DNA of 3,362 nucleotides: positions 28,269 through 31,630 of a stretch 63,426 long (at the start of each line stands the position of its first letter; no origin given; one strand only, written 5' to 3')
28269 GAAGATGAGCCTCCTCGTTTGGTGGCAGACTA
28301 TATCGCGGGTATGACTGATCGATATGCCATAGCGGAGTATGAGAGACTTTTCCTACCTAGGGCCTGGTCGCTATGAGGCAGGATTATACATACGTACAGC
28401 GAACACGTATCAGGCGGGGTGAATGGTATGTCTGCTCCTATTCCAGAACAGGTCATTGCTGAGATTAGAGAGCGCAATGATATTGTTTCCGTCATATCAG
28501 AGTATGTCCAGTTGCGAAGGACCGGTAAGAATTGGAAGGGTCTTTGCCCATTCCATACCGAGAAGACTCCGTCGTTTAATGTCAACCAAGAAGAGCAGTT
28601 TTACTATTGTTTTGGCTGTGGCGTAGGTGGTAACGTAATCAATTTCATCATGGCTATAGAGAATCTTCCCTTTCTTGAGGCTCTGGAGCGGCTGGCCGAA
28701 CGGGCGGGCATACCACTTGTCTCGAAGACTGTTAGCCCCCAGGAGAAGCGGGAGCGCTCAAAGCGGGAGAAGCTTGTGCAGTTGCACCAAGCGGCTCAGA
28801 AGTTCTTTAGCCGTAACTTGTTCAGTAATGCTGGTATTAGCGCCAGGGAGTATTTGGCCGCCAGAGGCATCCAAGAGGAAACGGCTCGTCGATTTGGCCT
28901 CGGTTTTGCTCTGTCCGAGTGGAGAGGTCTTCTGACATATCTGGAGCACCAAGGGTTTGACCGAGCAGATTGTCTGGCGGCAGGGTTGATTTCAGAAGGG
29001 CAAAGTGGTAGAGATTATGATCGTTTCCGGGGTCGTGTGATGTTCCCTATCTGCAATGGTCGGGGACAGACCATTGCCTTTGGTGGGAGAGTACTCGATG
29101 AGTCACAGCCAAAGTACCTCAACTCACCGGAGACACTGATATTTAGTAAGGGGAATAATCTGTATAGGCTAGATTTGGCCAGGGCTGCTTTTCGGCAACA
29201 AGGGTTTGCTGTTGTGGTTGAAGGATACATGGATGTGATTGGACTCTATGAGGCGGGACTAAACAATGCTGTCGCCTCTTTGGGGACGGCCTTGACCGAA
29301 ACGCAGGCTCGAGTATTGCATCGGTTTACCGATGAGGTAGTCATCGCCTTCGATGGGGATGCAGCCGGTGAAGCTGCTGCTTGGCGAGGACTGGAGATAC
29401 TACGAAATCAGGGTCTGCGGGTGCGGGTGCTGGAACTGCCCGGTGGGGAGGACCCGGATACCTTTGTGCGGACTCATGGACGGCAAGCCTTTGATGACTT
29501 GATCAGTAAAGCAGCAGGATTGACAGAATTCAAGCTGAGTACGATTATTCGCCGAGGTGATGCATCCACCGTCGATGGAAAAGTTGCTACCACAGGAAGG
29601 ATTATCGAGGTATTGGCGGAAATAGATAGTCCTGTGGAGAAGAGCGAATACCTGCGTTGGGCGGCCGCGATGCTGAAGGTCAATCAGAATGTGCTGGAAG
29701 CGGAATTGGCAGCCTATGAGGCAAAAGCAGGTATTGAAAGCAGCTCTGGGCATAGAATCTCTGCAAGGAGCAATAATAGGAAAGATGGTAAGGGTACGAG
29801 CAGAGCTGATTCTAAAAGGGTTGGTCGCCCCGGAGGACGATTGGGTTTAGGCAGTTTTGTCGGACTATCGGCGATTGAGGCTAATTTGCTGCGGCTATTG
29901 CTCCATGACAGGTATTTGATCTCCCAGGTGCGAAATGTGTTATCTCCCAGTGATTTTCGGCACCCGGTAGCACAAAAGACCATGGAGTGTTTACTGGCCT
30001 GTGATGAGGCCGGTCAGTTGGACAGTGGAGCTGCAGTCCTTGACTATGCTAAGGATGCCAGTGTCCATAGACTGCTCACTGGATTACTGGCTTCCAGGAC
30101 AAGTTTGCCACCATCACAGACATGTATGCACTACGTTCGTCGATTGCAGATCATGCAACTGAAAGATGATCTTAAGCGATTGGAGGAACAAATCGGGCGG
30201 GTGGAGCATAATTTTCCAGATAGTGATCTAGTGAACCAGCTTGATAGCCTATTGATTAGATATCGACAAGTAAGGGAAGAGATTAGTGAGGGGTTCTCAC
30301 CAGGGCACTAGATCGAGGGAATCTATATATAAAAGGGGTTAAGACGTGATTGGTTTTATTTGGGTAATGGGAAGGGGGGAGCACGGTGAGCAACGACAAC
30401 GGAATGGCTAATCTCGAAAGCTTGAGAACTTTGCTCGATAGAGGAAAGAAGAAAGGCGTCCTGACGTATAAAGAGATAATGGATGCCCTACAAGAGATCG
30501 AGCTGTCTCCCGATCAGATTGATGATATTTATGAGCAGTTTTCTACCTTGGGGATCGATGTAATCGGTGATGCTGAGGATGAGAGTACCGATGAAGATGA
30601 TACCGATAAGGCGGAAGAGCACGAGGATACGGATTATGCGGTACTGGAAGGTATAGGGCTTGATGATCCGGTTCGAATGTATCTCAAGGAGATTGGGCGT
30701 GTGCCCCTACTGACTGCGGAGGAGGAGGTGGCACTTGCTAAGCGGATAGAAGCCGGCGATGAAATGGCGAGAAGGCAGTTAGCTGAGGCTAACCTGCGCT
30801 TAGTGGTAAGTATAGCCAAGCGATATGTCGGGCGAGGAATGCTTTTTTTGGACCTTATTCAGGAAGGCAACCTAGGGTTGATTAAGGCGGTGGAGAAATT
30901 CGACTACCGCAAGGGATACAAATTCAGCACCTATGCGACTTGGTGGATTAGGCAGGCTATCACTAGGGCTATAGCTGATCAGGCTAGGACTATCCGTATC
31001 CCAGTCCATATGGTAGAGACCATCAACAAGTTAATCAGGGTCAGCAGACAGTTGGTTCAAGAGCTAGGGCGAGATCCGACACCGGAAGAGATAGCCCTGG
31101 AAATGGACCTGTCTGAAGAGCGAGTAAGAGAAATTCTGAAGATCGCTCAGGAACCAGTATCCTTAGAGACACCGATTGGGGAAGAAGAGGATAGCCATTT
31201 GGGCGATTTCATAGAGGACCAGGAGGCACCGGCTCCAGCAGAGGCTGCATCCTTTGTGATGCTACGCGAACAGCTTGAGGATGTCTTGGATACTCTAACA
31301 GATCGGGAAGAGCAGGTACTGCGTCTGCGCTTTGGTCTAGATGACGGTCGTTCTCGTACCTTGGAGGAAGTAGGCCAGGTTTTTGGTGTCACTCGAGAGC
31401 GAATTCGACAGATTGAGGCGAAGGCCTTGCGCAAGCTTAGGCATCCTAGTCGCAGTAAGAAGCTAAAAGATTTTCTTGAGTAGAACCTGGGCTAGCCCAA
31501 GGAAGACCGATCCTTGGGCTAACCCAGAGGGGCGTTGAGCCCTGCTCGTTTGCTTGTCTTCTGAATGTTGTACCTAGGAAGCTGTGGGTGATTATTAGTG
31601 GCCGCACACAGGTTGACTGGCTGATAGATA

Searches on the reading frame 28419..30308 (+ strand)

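Call 19: search_protein_families(library=pfam, proteins=[window:28419-30308:+], max_evalue=0.001)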
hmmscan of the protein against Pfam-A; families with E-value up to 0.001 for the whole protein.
window:28419-30308:+ (630 aa): 7 families
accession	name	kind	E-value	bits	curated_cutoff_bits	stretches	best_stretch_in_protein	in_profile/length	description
PF08275.17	DNAG_N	-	1.8e-41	141.7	26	1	129-254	1-127/128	DNA primase catalytic core, N-terminal domain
PF01807.25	Zn_ribbon_DnaG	-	1e-38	131.5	24.9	1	9-101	2-94/98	CHC2 zinc finger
PF13155.12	Toprim_2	-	4.5e-24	85.1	22.1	1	265-349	1-87/88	Toprim-like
PF13662.12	Toprim_4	-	2e-21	76.5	25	1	264-338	3-84/85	Toprim domain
PF01751.28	Toprim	-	1.4e-14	54.4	23.1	1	265-340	3-96/96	Toprim domain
PF10410.14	DnaB_bind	-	1.1e-10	42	20.6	1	370-422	2-54/56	DnaB-helicase binding domain of primase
PF13362.12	Toprim_3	-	5.6e-08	33.6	27.2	1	265-355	3-94/95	Toprim domain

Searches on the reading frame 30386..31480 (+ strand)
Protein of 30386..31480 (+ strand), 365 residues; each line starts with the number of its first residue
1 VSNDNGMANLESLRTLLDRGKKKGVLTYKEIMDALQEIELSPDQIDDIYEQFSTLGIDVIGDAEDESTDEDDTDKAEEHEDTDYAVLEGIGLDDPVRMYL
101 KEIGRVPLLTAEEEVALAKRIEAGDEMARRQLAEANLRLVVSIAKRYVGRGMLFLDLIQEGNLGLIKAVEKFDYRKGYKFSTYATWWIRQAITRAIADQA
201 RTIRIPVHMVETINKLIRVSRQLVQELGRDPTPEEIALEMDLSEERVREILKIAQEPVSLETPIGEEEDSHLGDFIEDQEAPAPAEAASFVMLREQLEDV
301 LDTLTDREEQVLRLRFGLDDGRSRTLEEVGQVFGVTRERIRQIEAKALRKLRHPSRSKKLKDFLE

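Call 19: search_protein_families(library=pfam, proteins=[window:30386-31480:+], max_evalue=0.001)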
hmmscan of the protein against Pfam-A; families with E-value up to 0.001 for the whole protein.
window:30386-31480:+ (365 aa): 6 families
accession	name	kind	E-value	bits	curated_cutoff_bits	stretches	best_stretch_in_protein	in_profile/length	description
PF04539.22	Sigma70_r3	-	9.4e-31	106.2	25.3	1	211-287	1-77/78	Sigma-70 region 3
PF04542.20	Sigma70_r2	-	1.4e-24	86.1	24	1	132-202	1-71/71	Sigma-70 region 2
PF04545.22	Sigma70_r4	-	1.6e-23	82.4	24.1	1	300-353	1-50/50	Sigma-70, region 4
PF03979.19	Sigma70_r1_1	-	2.3e-23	82.3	22.5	1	11-81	5-75/81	Sigma-70 factor, region 1.1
PF00140.25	Sigma70_r1_2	-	5.7e-20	71.4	22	1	94-126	1-33/34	Sigma-70 factor, region 1.2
PF02601.20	Exonuc_VII_L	-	4.5e-05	23.5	35.9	1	252-349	99-201/315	Exonuclease VII, large subunit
